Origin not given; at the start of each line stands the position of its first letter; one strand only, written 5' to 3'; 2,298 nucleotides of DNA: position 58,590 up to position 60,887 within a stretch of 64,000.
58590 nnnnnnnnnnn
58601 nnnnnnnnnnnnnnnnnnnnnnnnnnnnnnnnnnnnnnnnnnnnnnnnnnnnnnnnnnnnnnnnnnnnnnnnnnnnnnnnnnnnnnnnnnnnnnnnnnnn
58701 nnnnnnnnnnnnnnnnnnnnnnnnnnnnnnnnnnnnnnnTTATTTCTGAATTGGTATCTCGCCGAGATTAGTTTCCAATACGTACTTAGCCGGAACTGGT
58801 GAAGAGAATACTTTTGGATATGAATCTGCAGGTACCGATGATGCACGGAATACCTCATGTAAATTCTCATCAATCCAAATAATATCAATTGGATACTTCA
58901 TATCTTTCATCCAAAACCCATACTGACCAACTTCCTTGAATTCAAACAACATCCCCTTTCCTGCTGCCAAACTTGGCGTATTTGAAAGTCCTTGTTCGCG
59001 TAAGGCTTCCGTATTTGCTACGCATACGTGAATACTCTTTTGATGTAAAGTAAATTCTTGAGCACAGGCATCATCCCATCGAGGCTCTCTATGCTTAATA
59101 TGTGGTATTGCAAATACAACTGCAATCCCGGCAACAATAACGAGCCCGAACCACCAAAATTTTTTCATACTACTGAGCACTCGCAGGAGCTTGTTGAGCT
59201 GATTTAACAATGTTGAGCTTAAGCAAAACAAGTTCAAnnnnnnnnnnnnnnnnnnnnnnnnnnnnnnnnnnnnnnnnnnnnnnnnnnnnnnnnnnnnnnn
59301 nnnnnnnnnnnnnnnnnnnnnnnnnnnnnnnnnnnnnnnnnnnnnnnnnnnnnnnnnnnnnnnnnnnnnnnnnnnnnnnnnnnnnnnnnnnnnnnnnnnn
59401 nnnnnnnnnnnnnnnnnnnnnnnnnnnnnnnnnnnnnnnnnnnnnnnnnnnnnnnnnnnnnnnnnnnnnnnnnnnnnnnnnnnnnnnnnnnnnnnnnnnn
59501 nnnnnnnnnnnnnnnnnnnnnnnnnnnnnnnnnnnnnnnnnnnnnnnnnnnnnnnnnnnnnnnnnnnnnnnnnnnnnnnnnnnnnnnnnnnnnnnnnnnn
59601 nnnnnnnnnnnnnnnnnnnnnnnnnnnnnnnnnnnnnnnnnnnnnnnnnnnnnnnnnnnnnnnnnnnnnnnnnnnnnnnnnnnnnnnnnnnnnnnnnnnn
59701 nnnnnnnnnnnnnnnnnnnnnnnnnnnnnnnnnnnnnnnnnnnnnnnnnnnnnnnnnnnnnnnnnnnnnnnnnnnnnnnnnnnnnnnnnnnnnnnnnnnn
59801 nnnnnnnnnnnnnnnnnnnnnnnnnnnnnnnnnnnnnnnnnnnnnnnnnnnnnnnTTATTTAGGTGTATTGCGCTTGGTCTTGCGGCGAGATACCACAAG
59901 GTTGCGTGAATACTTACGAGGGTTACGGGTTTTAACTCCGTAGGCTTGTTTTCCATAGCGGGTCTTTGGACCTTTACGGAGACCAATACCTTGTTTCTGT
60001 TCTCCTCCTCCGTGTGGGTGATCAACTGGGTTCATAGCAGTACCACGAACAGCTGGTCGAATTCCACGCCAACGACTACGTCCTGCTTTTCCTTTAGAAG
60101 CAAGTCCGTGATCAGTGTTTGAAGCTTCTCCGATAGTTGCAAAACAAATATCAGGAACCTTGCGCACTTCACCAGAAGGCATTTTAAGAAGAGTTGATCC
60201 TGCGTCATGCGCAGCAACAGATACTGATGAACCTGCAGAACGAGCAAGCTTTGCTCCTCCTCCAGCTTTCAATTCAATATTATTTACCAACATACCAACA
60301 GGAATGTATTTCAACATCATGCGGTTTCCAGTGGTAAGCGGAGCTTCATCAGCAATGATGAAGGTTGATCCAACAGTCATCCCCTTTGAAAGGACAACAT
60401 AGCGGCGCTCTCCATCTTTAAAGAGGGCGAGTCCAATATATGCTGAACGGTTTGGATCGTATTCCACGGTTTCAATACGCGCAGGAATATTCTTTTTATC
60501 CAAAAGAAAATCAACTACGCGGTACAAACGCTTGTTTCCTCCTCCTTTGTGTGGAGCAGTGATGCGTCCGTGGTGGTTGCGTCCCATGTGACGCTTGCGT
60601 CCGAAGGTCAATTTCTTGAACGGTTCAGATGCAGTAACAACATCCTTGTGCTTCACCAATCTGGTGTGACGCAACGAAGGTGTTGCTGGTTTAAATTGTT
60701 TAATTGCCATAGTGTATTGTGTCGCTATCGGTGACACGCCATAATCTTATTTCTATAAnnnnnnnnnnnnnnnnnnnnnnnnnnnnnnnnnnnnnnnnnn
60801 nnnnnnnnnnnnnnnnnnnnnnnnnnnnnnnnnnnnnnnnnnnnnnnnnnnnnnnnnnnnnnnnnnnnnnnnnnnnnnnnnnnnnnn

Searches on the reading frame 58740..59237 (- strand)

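Call 14: search_protein_families(library=pfam, proteins=[window:58740-59237:-], max_evalue=0.001)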
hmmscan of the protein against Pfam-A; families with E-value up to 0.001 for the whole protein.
window:58740-59237:- (165 aa): 1 family
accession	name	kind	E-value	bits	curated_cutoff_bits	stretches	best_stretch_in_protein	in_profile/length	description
PF02643.20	DUF192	-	1.1e-19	70.8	27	1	69-160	1-82/96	Uncharacterized ACR, COG1430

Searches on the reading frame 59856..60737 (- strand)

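Call 39: search_protein_families(library=pfam, proteins=[window:59856-60737:-], max_evalue=0.001)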
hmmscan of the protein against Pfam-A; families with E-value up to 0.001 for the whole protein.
window:59856-60737:- (293 aa): 2 families
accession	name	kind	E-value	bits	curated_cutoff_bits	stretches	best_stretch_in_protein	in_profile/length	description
PF03947.24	Ribosomal_L2_C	-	1.9e-44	151.2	33.7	1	136-260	2-124/126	Ribosomal Proteins L2, C-terminal domain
PF00181.30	Ribosomal_L2_N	-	2.6e-28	98.3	23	1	52-127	1-76/77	Ribosomal Proteins L2, RNA binding N-terminal domain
